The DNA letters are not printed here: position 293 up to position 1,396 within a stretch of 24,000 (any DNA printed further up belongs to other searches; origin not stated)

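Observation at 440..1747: Translationally coupled double-zinc-ribbon protein plus C-terminal membrane-hairpin protein: candidate undescribed two-gene defence/abortive-infection (or addiction) module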

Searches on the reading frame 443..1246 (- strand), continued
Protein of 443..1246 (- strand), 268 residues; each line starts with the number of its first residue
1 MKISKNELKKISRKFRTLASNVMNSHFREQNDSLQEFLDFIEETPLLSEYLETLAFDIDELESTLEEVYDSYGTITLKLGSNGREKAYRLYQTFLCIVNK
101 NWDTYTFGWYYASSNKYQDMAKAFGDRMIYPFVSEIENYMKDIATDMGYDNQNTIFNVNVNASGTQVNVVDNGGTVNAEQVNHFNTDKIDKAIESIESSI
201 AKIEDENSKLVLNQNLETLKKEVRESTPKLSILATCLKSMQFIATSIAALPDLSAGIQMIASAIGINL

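Call 36: fold_search(model_id=the predicted structure, library=pdb)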
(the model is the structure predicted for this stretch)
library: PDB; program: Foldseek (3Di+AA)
matches with E <= 10: 155; with E <= 0.001: 0
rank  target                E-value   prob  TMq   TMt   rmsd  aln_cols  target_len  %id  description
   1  8g0f_A                9.7e-01  0.12  0.15  0.09  14.6       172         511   15  Crystal structure of diphtheria toxin H223Q/H257Q double mutant (pH 5.5) (released 2023-07-05)
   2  8g0g_B                1.2e+00  0.11  0.14  0.09  14.4       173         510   14  Crystal structure of diphtheria toxin H223Q/H257Q double mutant (pH 4.5) (released 2023-07-05)
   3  6xf1_B                1.2e+00  0.09  0.15  0.14  20.9       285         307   12  Nesprin-2G(aa1425-1649)-FHOD1(aa1-339) complex, H. sapiens (released 2021-02-03)
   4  5y04_A                1.4e+00  0.08  0.17  0.19  21.3       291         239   12  Crystal Structure of the complex between the vinculin D1 domain and alphaE-catenin (released 2018-03-28)
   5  4p9t_A                1.6e+00  0.11  0.20  0.22  17.9       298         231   11  Structure of the free form of the N-terminal VH1 domain of monomeric alpha-catenin (released 2015-04-29)
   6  8g9k_B                1.8e+00  0.12  0.17  0.22  20.6       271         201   13  Geometrically programmable nanomaterial construction using regularized protein building blocks (released 2024-03-13)
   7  8pr2_m                1.8e+00  0.06  0.16  0.10  21.5       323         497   11  Cytoplasmic dynein-1 heavy chain bound to JIP3-LZI (released 2024-03-27)
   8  1l7c_A                2.0e+00  0.08  0.19  0.20  18.1       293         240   10  alpha-catenin fragment, residues 385-651 (released 2002-06-19)
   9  9k7z_0                2.2e+00  0.15  0.24  0.27  19.2       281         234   11  Cryo-EM structure of designed zinc-induced icosahedron Cage-i53-Zn1-HEHE-16 (released 2025-10-29)
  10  3nrh_A                2.2e+00  0.09  0.15  0.22  15.8       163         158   13  Crystal Structure of protein BF1032 from Bacteroides fragilis, Northeast Structural Genomics Consortium Target BfR309 (released 2010-08-25)
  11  9k8b                  2.4e+00  0.09  0.18  0.21  17.5       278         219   13  Cryo-EM structure of monomer of designed zinc-induced tetrahedron Cage-t32-Zn1-HEHE-34 (released 2025-10-29)
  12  6gow_E                2.5e+00  0.20  0.18  0.35   8.6       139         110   15  Crystal structure of the flagellin-FliS complex from Bacillus subtilis crystallized in spacegroup P22121 (released 2018-08-29)
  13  4igg_A                2.5e+00  0.10  0.20  0.09  20.8       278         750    6  Full-length human alpha-catenin crystal structure (released 2012-12-26)
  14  8f7n                  2.5e+00  0.03  0.13  0.10  24.7       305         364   10  Crystal structure of chemoreceptor McpZ ligand sensing domain (released 2023-07-05)
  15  9k87_0                2.6e+00  0.12  0.22  0.23  18.7       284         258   11  Cryo-EM structure of designed zinc-induced icosahedron Cage-i53-Zn1-HEHE-5 (released 2025-10-29)
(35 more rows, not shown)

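Call 37: search_protein_families(library=padloc, proteins=[L001:6782-8455:+, L001:8455-9519:+, L021:10821-11642:+, L014:10913-12109:+, L015:1086-2405:+, L017:7233-8042:+, L017:8067-9311:+, L022:7516-8694:+, L028:116-2209:+, L029:10728-11339:+], max_evalue=0.00001)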
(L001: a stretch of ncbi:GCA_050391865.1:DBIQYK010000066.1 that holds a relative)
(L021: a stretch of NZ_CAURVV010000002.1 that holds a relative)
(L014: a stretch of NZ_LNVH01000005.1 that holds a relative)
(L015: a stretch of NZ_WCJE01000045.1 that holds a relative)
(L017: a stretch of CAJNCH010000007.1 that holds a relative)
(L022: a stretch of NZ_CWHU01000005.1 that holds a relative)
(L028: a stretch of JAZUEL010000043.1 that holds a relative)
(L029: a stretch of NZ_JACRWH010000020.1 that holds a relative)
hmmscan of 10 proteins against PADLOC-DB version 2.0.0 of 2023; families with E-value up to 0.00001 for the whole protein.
L001:6782-8455:+ (558 aa): 102 families (the best 25 are shown)
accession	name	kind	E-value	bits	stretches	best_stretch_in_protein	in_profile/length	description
PDLC00102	GajA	-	2.6e-199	661.1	1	20-556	2-529/532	AAA ATPase domain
PDLC00098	GajA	-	5.6e-159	528.3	1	20-557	2-532/534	AAA ATPase domain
PDLC00096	GajA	-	4e-31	106.4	2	288-454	274-457/630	AAA ATPase domain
PDLC00078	GajA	-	5.6e-31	105.9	2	187-555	199-575/580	AAA ATPase domain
PDLC00091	GajA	-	7.5e-29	99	2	21-73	3-55/627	AAA ATPase domain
PDLC00099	GajA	-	4.6e-26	89.9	2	237-458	232-466/626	AAA ATPase domain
PDLC00080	GajA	-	5.5e-26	89.5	2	217-485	201-466/622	AAA ATPase domain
PDLC00067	GajA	-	3.5e-23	79.9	2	298-521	301-536/604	AAA ATPase domain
PDLC00069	GajA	-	6.7e-23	79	2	21-93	3-69/687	AAA ATPase domain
PDLC00071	GajA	-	1.2e-21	75.1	2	204-548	165-492/588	AAA ATPase domain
PDLC02979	AriA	-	3.1e-21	74.6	2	21-140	3-87/373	-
PDLC00072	GajA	-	4.8e-20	69.5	2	299-459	344-509/709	AAA ATPase domain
PDLC00077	GajA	-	2e-19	67.6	2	273-556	297-611/616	AAA ATPase domain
PDLC00070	GajA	-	4.2e-19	66.6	1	20-469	2-461/596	AAA ATPase domain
PDLC04168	GajA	-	5e-19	66.4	2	235-405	212-380/570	-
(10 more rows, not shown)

L001:8455-9519:+ (355 aa): 26 families (the best 25 are shown)
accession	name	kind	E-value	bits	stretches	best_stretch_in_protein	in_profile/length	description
PDLC00148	GajB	-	1.4e-118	394.1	1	1-346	1-357/369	UrvD helicase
PDLC00140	GajB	-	4.4e-98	326.8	1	1-351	1-355/365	UrvD helicase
PDLC00120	GajB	-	1.5e-30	104.8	1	5-177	4-194/458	UrvD helicase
PDLC00118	GajB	-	2e-23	81.1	1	4-271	8-275/515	UrvD helicase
PDLC00122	GajB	-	3.5e-18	63.8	1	8-266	23-279/502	UrvD helicase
PDLC00104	GajB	-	2.8e-16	57.4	2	7-199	21-219/574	UrvD helicase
PDLC00127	GajB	-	4.9e-16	56.3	1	92-235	156-291/594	UrvD helicase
PDLC03802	RTasHel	-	6.2e-16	56.4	1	125-254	179-289/675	DRT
PDLC00119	GajB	-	2.1e-15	54.7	1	129-198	209-280/565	UrvD helicase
PDLC00132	GajB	-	4.1e-15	53.5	1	131-240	207-306/625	UrvD helicase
PDLC04173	GajB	-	6.1e-13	46.5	1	7-180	15-163/471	-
PDLC00117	GajB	-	6.5e-13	46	0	290-344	521-576/604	UrvD helicase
PDLC00136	GajB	-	9.8e-13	45.8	1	135-236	203-291/570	UrvD helicase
PDLC00112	GajB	-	3.8e-12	43.6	1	136-240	209-302/581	UrvD helicase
PDLC00130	GajB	-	4.1e-12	43.1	0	7-130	21-150/589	UrvD helicase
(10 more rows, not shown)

L021:10821-11642:+ (274 aa): 1 family
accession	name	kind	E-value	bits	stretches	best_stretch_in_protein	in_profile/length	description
PDLC02347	AbiJ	-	1.5e-13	49.2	1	109-263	124-274/281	AbiJ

L014:10913-12109:+ (399 aa): 30 families (the best 25 are shown)
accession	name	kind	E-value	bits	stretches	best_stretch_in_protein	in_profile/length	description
PDLC04138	mad6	-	1.4e-31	108.1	1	161-307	56-205/659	mads_6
PDLC02375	Stk2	-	1.3e-26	91.4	1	160-395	128-354/500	-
PDLC04047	PD-T4-6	-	6.3e-25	85.9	1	157-355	10-210/327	-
PDLC04053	PD-T4-6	-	7e-21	73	1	159-363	11-216/311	-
PDLC04057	PD-T4-6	-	8.5e-21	72.5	1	158-354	9-207/443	-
PDLC04060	PD-T4-6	-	7.8e-20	69.2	1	159-327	10-180/486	-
PDLC04042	PD-T4-6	-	2.4e-19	68.1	1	156-356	8-211/292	-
PDLC04054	PD-T4-6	-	4e-17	60.7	1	162-355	16-211/347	-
PDLC04048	PD-T4-6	-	1.6e-15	55.4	1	161-354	15-209/354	-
PDLC04043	PD-T4-6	-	9.7e-15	52.6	1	155-354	13-214/452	-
PDLC04055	PD-T4-6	-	4.2e-13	46.9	1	163-328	77-244/496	-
PDLC04056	PD-T4-6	-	2.8e-12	44.5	1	171-300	20-151/415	-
PDLC04061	PD-T4-6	-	3.9e-12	44.4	1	158-302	17-167/510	-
PDLC01088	C3a189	-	1.5e-11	41.5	1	164-312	5-157/840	kinase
PDLC03920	MkoA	-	5.1e-11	39.6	1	155-394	6-276/1112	-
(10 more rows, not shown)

L015:1086-2405:+ (440 aa): 0 families

L017:7233-8042:+ (270 aa): 0 families

L017:8067-9311:+ (415 aa): 0 families

L022:7516-8694:+ (393 aa): 12 families
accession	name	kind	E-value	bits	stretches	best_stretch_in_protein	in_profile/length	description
PDLC04938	PDC-S15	-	1.4e-31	108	2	1-123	40-168/276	-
PDLC04936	PDC-S15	-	6.7e-30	102.5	2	6-128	24-151/300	-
PDLC04933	PDC-S15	-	5.4e-26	89.7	2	8-127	14-134/286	-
PDLC04937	PDC-S15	-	2.2e-19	68.1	2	23-128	36-152/254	-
PDLC04926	PDC-S15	-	6.9e-19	66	1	25-120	35-134/300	-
PDLC04927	PDC-S15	-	2.3e-16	57.7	1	12-196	24-201/422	-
PDLC04930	PDC-S15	-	8e-15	52.7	1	1-109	1-117/380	-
PDLC04929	PDC-S15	-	5.4e-12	44.2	1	77-107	95-125/308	-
PDLC04939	PDC-S15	-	2.7e-11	41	1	24-105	32-110/487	-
PDLC04931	PDC-S15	-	5.4e-10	37.5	0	258-374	163-271/282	-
PDLC04934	PDC-S15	-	4.7e-07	27.2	1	69-104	113-148/416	-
PDLC04940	PDC-S15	-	4.2e-06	24.5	1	43-134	96-185/280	-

L028:116-2209:+ (698 aa): 20 families
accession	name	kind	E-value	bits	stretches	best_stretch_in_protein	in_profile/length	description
PDLC03029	MTase_I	-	1.6e-245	814.7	1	32-693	2-660/661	Type I methyltransferase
PDLC03022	MTase_I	-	4.2e-40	135.8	1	206-509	166-444/857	Type I methyltransferase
PDLC03031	MTase_I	-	5e-33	112.3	1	206-478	165-428/834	Type I methyltransferase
PDLC03027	MTase_I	-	4.2e-31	106.2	1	204-520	136-419/810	Type I methyltransferase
PDLC03019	MTase_I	-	1e-27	94.9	1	206-481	150-396/932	Type I methyltransferase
PDLC03026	MTase_I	-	4.2e-27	93.4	1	201-469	118-361/487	Type I methyltransferase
PDLC03021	MTase_I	-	1.3e-26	91.5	1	201-466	141-380/491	Type I methyltransferase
PDLC03035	MTase_I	-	4.7e-25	86.2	1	195-486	144-410/653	Type I methyltransferase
PDLC03038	MTase_I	-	6.8e-25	85.1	1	37-480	7-397/896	Type I methyltransferase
PDLC03028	MTase_I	-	8.6e-23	78.3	1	29-481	722-1137/1236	Type I methyltransferase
PDLC03039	MTase_I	-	5.6e-22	75.7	1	39-479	7-394/708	Type I methyltransferase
PDLC03033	MTase_I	-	3e-19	67.4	1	207-510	183-463/541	Type I methyltransferase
PDLC03032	MTase_I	-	8.9e-19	65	1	206-519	140-420/1001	Type I methyltransferase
PDLC03240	MTase_II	-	3.8e-17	60.3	1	206-511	164-431/511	Type II methyltransferase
PDLC03025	MTase_I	-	4.3e-17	60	1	202-346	140-280/569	Type I methyltransferase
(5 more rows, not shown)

L029:10728-11339:+ (204 aa): 1 family
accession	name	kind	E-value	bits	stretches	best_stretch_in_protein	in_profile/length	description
PDLC02630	DrmD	-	1.7e-11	42.2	1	24-195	70-243/260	DrmD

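Call 44: fold_search(model_id=the predicted structure, library=viral)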
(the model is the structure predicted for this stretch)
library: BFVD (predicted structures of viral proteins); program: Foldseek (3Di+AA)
matches with E <= 10: 198; with E <= 0.001: 0
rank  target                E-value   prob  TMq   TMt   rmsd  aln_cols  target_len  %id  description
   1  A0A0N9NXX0            2.8e-01  0.77  0.28  0.36  21.3       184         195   13  Uncharacterized protein [Acidianus bottle-shaped virus 2 strain ABV2]
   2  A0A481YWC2            3.3e-01  0.13  0.16  0.08  22.6       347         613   11  Uncharacterized protein [Marseillevirus LCMAC201]
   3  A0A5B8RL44            4.5e-01  0.11  0.16  0.11  20.4       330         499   13  Uncharacterized protein [Iridovirus Liz-CrIV]
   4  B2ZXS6                5.7e-01  0.92  0.25  0.48  13.7       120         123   11  Uncharacterized protein [Ralstonia phage phiRSL1]
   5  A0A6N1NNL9            5.7e-01  0.13  0.16  0.07  23.3       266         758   11  Endonuclease/exonuclease/phosphatase domain-containing protein [Tupanvirus deep ocean]
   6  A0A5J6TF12            5.7e-01  0.08  0.14  0.13  22.9       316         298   11  Helix-turn-helix DNA binding domain protein [Mycobacterium phage MalagasyRose]
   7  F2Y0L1                8.1e-01  0.13  0.15  0.14  14.7       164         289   16  (no name in the UniProt tables at hand)
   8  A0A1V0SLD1            9.3e-01  0.15  0.18  0.17  31.0       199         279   12  Uncharacterized protein [Klosneuvirus KNV1]
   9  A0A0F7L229            9.7e-01  0.06  0.12  0.14  24.4       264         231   10  Uncharacterized protein [uncultured marine virus]
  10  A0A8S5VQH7            1.1e+00  0.08  0.16  0.08  19.4       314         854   14  (no name in the UniProt tables at hand)
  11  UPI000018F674         1.2e+00  0.11  0.20  0.19  20.9       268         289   15  (no name look-up for this kind of identifier)
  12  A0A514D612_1          1.3e+00  0.10  0.21  0.08  23.4       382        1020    9  RNA-dependent RNA polymerase [Picornavirales sp.]
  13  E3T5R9                1.4e+00  0.15  0.20  0.06  11.6       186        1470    9  Uncharacterized protein [Cafeteria roenbergensis virus (strain BV-PW1)]
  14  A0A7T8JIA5            1.6e+00  0.07  0.17  0.14  24.4       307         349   13  Uncharacterized protein (Fragment) [Soybean thrips tombus-like virus 4]
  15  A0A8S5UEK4            1.8e+00  0.94  0.25  0.58   2.8        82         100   12  Uncharacterized protein [Siphoviridae sp. ctX5W26]
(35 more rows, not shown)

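Call 53: search_protein_representatives(alignment_id=A1)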
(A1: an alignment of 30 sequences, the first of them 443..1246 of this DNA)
Query: 30 sequences, 267 profile positions. Proteins with E-value up to 0.001 (for the whole library): 770; up to 1e-10: 354; up to 1e-30: 120. The best 150 are listed.
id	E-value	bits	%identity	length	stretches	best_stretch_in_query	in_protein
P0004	1.1e-120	418.6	-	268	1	1-267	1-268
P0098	8.9e-92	323.8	-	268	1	1-265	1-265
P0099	1.0e-90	320.4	-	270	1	1-266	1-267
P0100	1.9e-90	319.5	-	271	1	1-264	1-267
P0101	3.9e-90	318.5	-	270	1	1-262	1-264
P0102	1.8e-89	316.3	-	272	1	2-266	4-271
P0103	1.8e-87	309.8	-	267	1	1-264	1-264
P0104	2.3e-87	309.4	-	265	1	1-266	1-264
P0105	1.1e-85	303.9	-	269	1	1-263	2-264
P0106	7.4e-77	274.9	-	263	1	1-262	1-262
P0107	4.1e-75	269.2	-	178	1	1-177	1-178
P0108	1.3e-73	264.3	-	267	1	1-265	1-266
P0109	6.2e-73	262.1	-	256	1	19-266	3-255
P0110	2.1e-69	250.5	-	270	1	1-263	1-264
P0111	6.4e-68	245.6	-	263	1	1-263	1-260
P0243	1.5e-26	110.0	-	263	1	4-262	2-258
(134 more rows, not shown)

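Call 56: search_protein_families(library=pfam, proteins=[L014:8643-9545:+, L016:8181-9041:+, L018:11179-12441:-, L020:2771-4063:+, L026:5919-6710:+, L027:601-1428:+, L029:7249-8922:+, L030:7677-8564:+, L031:11143-12564:+, L027:2408-3157:-], max_evalue=0.001)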
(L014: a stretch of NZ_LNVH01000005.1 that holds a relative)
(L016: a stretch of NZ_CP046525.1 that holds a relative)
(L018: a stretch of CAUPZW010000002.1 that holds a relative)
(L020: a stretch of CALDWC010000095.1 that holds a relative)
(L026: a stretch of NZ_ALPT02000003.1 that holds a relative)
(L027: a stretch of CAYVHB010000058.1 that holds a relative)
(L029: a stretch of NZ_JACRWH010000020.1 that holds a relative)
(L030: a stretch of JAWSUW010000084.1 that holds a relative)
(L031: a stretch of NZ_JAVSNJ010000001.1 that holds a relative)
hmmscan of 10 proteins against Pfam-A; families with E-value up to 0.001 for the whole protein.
L014:8643-9545:+ (301 aa): 1 family
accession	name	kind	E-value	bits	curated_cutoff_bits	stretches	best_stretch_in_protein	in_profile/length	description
PF02086.21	MethyltransfD12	-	7.7e-70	235.9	22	1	30-279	1-253/253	D12 class N6 adenine-specific DNA methyltransferase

L016:8181-9041:+ (287 aa): 1 family
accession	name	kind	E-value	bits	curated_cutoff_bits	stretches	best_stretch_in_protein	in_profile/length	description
PF06114.19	Peptidase_M78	-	3.6e-15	56.3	22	1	45-159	6-122/123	IrrE N-terminal-like domain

L018:11179-12441:- (421 aa): 3 families
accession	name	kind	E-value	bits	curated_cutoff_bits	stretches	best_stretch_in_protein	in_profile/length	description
PF00589.27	Phage_integrase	-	4e-21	76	27.1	1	204-402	3-170/172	Phage integrase family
PF14659.12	Phage_int_SAM_3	-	3.3e-12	46.9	22.6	1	80-137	1-57/58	Phage integrase, N-terminal SAM-like domain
PF22022.2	Phage_int_M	-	0.00042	20.9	27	0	81-141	1-60/96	Phage integrase central domain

L020:2771-4063:+ (431 aa): 1 family
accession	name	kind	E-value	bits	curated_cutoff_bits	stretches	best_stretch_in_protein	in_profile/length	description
PF14020.11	DUF4236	-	3.2e-19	69.6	27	1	1-54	1-55/55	Protein of unknown function (DUF4236)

L026:5919-6710:+ (264 aa): 1 family
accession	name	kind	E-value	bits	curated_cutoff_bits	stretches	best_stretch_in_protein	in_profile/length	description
PF12686.12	DUF3800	-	1.2e-07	32.9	21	1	10-201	1-147/149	Protein of unknown function (DUF3800)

L027:601-1428:+ (276 aa): 0 families

L029:7249-8922:+ (558 aa): 2 families
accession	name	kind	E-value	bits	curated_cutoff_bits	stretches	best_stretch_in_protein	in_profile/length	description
PF04326.19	SLFN_AlbA_2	-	9e-17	62.1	25.3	1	19-140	1-116/118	Schlafen, AlbA_2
PF13749.12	HATPase_c_4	-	1.9e-12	47.4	26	1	313-401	1-88/89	Putative ATP-dependent DNA helicase recG C-terminal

L030:7677-8564:+ (296 aa): 2 families
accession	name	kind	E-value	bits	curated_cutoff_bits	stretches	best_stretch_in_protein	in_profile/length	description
PF14267.11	DUF4357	-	1.8e-13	50.6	38.4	1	246-289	12-54/54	Domain of unknown function (DUF4357)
PF18755.6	RAMA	-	0.00085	19.7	35.2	0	247-294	49-99/107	Restriction Enzyme Adenine Methylase Associated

L031:11143-12564:+ (474 aa): 1 family
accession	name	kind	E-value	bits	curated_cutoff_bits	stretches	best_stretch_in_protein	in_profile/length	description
PF04326.19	SLFN_AlbA_2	-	5.6e-20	72.5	25.3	1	54-182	1-117/118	Schlafen, AlbA_2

L027:2408-3157:- (250 aa): 2 families
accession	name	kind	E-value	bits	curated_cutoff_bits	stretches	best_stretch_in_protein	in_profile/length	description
PF12957.13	DUF3846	-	1e-33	116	27.5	1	125-222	1-103/103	Domain of unknown function (DUF3846)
PF18843.6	LPD28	-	1.6e-16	60.1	27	1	7-82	3-78/97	Large polyvalent protein associated domain 28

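Call 58: search_dna_similar(query=window:443-1246:-, collection=plasmids, mode=protein, max_rows=25)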
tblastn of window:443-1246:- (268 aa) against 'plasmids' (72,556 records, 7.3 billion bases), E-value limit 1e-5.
Records with a match: 2; places in all: 2; records where one place covers at least 80% of the query: 1.
Best place of each record, by identity: <60% 2.
By first word of the organism name: Clostridium 1; Lysinibacillus 1.
By predicted mobility (MOB-suite, as given by PLSDB): non-mobilizable 2.
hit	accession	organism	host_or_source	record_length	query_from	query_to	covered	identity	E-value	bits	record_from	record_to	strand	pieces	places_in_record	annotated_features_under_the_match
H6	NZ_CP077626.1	Clostridium estertheticum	single colony,bovine feces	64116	1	266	99%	31.8%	5e-36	142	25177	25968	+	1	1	hypothetical protein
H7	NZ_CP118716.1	Lysinibacillus fusiformis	Pure isolate,Shoe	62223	3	181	67%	27.5%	3e-10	67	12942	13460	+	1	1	hypothetical protein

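Call 59: search_dna_similar(query=window:443-1246:-, collection=phages, mode=protein, max_rows=15)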
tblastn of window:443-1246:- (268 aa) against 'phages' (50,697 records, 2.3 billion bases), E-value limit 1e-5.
No match.

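Call 60: get_annotated_region(hit=H6, flank=7000)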
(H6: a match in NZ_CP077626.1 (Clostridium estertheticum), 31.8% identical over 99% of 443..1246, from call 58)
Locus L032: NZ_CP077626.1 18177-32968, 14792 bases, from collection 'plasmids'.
description: Clostridium estertheticum strain CF008 plasmid pCF008-B, complete sequence
organism: Clostridium estertheticum (NCBI taxid 238834)
taxonomy: Bacteria; Bacillota; Clostridia; Eubacteriales; Clostridiaceae; Clostridium; Clostridium estertheticum
host: -; source: single colony,bovine feces; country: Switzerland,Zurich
typing (MOB-suite, as given by PLSDB): non-mobilizable
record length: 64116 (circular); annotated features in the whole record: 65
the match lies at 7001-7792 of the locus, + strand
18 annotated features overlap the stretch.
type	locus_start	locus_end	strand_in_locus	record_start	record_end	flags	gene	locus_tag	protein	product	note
CDS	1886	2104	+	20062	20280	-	-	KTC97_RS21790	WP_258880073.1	VOC family protein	-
CDS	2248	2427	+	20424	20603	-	-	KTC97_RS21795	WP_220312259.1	hypothetical protein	-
CDS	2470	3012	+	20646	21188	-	-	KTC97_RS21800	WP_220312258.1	isochorismatase family cysteine hydrolase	-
CDS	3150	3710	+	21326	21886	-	-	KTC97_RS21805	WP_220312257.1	hypothetical protein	-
CDS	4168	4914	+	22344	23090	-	-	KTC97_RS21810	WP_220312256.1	alpha/beta hydrolase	-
CDS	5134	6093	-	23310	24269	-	-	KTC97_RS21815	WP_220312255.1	hypothetical protein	-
CDS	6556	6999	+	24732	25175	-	-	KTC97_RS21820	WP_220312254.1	TFIIB-type zinc ribbon-containing protein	-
CDS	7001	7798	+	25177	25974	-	-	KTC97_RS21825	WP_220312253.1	hypothetical protein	-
CDS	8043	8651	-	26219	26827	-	-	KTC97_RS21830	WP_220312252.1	tyrosine-type recombinase/integrase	GO:0015074 - DNA integration [Evidence IEA]; GO:0006310 - DNA recombination [Evidence IEA]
CDS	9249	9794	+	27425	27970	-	-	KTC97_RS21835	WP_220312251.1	sigma-70 family RNA polymerase sigma factor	GO:0006352 - DNA-templated transcription initiation [Evidence IEA]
CDS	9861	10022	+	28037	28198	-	-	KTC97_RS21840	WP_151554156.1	YvrJ family protein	-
CDS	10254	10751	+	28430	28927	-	-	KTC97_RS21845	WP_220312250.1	hypothetical protein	-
CDS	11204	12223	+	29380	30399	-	-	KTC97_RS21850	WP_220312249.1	replication initiation protein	GO:0006270 - DNA replication initiation [Evidence IEA]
CDS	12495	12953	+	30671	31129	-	-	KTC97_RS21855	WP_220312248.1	RepB family plasmid replication initiator protein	GO:0006270 - DNA replication initiation [Evidence IEA]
CDS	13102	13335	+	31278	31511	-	-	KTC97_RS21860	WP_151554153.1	DUF1659 domain-containing protein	-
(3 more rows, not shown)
